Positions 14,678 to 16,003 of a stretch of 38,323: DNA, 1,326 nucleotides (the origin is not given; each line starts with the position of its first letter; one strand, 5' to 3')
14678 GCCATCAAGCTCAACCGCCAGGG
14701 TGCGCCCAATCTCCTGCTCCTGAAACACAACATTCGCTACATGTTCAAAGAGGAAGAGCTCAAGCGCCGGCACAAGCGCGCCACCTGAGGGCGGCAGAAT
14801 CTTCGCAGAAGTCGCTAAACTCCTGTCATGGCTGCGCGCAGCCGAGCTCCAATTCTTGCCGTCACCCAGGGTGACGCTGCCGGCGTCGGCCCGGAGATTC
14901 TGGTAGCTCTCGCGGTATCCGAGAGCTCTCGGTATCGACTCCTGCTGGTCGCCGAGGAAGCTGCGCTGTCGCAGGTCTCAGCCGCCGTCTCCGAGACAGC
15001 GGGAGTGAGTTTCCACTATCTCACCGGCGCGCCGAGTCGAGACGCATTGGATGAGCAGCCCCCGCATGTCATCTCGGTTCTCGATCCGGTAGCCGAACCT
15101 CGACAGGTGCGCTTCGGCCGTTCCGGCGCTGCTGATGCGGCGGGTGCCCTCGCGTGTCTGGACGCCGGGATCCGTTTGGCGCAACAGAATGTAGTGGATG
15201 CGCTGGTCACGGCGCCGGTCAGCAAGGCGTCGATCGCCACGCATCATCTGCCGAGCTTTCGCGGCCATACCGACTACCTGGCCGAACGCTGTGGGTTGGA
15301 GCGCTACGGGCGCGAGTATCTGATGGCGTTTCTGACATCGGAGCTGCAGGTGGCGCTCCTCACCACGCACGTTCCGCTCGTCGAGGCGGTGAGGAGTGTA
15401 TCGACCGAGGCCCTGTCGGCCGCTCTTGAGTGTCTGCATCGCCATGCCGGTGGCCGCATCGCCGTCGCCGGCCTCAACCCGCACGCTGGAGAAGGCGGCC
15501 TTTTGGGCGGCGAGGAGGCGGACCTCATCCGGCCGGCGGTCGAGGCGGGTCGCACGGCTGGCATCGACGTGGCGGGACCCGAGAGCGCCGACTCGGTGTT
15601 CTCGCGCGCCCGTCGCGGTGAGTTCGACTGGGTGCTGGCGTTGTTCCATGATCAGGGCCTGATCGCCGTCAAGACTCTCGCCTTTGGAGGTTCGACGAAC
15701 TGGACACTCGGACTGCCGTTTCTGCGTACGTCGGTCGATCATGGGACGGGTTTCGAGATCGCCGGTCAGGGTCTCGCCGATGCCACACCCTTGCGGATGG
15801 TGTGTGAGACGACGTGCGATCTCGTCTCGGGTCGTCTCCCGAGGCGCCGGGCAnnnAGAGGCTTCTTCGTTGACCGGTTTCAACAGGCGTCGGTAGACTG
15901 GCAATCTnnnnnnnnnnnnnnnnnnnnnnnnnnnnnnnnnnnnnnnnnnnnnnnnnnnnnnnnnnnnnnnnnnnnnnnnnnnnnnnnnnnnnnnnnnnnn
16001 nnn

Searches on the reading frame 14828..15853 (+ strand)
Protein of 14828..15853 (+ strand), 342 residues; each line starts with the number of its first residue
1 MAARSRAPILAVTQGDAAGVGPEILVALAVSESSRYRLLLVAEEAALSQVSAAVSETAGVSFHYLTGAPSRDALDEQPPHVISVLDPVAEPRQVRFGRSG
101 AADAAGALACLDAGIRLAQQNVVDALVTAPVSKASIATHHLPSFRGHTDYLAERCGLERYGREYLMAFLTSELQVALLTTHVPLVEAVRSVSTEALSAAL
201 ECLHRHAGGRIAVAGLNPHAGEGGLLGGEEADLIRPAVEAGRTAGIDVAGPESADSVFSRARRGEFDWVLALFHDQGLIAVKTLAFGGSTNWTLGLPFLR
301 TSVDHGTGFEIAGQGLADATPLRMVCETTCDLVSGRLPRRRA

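Call 79: search_protein_families(library=pfam, proteins=[window:14828-15853:+], max_evalue=0.001)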
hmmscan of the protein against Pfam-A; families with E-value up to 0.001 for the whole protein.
window:14828-15853:+ (342 aa): 1 family
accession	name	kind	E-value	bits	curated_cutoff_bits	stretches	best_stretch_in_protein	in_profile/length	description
PF04166.17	PdxA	-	8e-79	265.4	27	1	72-323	33-280/286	Pyridoxal phosphate biosynthetic protein PdxA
